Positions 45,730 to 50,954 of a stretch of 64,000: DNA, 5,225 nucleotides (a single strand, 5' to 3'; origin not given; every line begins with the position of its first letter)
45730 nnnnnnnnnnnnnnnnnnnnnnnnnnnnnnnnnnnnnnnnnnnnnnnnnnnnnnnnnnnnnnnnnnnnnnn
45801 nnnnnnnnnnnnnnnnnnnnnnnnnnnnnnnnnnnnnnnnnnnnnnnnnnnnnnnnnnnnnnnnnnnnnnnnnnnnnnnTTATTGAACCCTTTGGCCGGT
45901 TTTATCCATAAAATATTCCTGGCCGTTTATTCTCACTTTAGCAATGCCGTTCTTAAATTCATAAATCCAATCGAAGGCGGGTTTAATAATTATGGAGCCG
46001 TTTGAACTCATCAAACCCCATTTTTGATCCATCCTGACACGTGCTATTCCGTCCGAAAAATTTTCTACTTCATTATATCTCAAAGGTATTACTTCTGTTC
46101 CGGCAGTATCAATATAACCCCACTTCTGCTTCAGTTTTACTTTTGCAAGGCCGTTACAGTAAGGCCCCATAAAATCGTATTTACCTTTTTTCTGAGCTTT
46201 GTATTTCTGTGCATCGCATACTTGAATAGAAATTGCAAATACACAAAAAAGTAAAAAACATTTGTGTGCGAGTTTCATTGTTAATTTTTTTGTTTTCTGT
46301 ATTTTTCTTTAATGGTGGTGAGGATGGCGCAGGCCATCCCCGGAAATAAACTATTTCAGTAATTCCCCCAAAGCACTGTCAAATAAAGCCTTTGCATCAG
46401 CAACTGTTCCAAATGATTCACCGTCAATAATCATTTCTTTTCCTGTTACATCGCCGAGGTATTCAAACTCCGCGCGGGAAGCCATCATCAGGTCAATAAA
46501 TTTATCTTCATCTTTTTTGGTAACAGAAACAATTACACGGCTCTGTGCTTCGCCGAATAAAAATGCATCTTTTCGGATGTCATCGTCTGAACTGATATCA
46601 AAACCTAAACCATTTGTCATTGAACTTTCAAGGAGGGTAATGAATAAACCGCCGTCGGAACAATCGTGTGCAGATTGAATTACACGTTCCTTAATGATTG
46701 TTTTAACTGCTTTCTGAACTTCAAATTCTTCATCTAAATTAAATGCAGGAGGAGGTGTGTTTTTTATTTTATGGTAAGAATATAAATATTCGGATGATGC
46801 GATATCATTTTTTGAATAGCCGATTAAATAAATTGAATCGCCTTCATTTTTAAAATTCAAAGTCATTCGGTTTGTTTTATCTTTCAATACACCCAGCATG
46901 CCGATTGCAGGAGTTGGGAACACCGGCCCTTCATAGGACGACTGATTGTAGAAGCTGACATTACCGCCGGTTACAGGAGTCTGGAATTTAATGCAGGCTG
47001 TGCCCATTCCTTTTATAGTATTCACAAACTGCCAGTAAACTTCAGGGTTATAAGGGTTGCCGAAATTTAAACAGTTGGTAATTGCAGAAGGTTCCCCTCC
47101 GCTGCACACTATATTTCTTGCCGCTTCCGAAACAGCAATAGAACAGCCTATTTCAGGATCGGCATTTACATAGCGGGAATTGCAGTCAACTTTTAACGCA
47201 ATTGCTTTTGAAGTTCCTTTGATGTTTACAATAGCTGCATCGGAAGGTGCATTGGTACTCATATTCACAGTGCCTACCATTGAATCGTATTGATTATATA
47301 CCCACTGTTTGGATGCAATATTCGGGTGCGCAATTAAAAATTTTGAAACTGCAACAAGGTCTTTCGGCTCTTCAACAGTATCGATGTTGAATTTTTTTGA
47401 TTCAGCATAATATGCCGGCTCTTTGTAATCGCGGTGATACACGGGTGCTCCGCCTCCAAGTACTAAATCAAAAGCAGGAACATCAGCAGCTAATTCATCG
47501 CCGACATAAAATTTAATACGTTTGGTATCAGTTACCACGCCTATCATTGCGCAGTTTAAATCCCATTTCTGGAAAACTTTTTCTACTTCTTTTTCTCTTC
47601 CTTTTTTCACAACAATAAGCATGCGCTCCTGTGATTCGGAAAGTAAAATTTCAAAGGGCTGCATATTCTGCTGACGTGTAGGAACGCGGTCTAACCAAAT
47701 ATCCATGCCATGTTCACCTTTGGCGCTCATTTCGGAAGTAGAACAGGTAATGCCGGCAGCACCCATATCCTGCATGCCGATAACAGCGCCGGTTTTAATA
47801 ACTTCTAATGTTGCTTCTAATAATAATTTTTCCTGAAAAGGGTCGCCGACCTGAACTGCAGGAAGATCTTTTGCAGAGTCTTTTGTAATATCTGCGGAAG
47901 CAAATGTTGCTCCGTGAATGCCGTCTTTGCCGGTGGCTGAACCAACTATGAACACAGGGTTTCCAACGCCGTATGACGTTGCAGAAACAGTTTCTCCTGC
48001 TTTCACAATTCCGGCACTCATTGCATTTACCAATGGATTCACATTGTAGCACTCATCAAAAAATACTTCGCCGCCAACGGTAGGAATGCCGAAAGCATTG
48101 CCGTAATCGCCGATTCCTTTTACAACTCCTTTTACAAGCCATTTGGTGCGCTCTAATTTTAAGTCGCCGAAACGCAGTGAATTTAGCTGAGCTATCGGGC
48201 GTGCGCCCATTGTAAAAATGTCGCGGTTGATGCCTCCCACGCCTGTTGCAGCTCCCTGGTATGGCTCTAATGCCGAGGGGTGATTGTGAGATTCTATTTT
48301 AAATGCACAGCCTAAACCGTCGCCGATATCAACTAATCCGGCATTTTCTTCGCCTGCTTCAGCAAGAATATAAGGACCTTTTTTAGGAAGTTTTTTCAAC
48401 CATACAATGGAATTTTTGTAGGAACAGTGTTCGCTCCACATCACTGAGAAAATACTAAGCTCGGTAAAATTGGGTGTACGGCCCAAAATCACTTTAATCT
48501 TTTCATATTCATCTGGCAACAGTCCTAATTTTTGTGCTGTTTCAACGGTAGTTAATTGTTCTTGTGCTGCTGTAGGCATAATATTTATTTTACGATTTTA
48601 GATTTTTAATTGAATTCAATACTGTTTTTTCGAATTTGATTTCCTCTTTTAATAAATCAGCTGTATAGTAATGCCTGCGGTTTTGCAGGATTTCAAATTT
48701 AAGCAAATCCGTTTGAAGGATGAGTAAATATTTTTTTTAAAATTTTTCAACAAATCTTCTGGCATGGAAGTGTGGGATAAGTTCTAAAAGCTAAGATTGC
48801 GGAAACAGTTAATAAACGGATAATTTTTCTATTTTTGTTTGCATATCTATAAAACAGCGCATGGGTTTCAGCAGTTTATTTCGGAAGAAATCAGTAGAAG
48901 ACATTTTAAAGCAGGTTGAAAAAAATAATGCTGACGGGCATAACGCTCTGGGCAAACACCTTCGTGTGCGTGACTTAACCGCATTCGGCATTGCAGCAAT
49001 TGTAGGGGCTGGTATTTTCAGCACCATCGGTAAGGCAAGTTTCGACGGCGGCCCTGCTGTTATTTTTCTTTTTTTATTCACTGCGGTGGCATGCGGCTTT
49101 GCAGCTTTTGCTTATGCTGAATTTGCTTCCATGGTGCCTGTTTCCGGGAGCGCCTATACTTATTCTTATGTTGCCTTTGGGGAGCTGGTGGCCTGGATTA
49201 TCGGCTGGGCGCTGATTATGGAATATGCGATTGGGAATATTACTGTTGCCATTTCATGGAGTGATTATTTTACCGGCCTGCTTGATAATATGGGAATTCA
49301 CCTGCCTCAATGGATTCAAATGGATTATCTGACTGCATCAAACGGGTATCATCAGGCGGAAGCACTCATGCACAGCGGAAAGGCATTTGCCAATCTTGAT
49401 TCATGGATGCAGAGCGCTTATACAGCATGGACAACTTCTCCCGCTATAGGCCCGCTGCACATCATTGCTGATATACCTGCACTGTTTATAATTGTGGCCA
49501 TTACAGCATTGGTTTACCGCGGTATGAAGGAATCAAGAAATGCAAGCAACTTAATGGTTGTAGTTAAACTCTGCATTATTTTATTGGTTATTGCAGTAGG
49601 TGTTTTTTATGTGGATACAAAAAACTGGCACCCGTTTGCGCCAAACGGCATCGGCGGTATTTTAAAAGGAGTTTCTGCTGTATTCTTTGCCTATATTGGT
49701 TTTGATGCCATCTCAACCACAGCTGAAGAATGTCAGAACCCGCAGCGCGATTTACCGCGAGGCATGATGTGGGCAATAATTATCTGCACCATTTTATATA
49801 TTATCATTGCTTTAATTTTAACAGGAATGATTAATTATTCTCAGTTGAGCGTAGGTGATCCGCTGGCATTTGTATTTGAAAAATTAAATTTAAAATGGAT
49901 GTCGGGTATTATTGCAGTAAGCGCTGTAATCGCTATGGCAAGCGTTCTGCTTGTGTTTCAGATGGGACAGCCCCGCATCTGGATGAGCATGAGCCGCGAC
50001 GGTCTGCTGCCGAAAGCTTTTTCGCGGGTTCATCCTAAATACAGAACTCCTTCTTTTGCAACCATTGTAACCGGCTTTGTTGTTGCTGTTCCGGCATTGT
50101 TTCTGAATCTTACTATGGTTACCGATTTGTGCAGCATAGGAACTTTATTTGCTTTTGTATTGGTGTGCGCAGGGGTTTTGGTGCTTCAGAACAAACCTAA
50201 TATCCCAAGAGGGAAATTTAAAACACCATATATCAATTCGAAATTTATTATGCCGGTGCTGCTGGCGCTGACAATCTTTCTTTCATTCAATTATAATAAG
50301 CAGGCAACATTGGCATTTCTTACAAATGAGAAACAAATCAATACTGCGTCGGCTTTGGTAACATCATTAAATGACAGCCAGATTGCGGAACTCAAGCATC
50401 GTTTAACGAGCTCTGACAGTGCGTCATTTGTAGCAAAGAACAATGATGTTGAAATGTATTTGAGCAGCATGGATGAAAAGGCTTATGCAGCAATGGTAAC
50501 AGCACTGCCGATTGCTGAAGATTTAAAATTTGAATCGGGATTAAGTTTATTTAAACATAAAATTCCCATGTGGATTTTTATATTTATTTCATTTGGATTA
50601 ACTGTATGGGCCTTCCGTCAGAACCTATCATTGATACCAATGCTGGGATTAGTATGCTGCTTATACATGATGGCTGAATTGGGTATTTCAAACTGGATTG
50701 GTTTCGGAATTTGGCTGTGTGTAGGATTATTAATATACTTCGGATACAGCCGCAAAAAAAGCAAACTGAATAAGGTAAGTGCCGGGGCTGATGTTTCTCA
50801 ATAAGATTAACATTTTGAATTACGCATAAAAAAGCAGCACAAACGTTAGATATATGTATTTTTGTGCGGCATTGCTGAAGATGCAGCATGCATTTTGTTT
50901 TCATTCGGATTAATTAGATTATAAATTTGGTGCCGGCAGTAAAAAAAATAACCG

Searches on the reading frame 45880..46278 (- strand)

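Call 23: search_protein_families(library=pfam, proteins=[window:45880-46278:-], max_evalue=0.0001)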
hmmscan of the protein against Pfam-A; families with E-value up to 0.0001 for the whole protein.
window:45880-46278:- (132 aa): 1 family
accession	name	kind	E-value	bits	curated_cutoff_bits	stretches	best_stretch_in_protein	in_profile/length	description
PF14903.11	WG_beta_rep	-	3.8e-29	100.8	25.6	2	53-87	1-35/35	WG containing repeat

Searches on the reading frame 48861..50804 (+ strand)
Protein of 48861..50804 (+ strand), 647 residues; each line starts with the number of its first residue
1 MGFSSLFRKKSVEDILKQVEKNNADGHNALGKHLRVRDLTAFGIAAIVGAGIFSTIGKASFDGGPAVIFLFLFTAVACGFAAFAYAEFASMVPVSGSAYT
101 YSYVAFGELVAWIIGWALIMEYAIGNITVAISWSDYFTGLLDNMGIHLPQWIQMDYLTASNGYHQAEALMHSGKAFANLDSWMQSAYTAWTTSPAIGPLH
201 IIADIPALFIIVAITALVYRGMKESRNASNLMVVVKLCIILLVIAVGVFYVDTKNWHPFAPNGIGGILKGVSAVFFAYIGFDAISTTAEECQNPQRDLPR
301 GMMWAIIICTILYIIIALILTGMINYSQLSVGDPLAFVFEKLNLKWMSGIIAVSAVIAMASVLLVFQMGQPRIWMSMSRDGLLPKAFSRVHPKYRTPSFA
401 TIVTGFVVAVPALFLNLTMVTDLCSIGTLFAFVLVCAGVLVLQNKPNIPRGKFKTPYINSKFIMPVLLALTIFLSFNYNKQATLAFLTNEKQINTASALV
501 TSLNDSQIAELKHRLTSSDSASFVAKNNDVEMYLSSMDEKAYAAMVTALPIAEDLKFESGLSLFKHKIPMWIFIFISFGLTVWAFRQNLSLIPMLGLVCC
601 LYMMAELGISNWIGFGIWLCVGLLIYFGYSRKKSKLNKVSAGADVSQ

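Call 23: search_protein_families(library=pfam, proteins=[window:48861-50804:+], max_evalue=0.0001)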
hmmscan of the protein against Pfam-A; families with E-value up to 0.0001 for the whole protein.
window:48861-50804:+ (647 aa): 4 families
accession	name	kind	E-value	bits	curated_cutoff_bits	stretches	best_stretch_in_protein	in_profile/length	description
PF13520.12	AA_permease_2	-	3.5e-58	198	27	1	38-477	5-406/427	Amino acid permease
PF00324.27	AA_permease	-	5e-33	114.9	24.6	1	40-482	3-426/470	Amino acid permease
PF13906.12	AA_permease_C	-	8.1e-10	39.1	27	1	591-634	8-51/51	C-terminus of AA_permease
PF03845.19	Spore_permease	-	8.6e-06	25.3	23.4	1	208-328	119-238/321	Spore germination protein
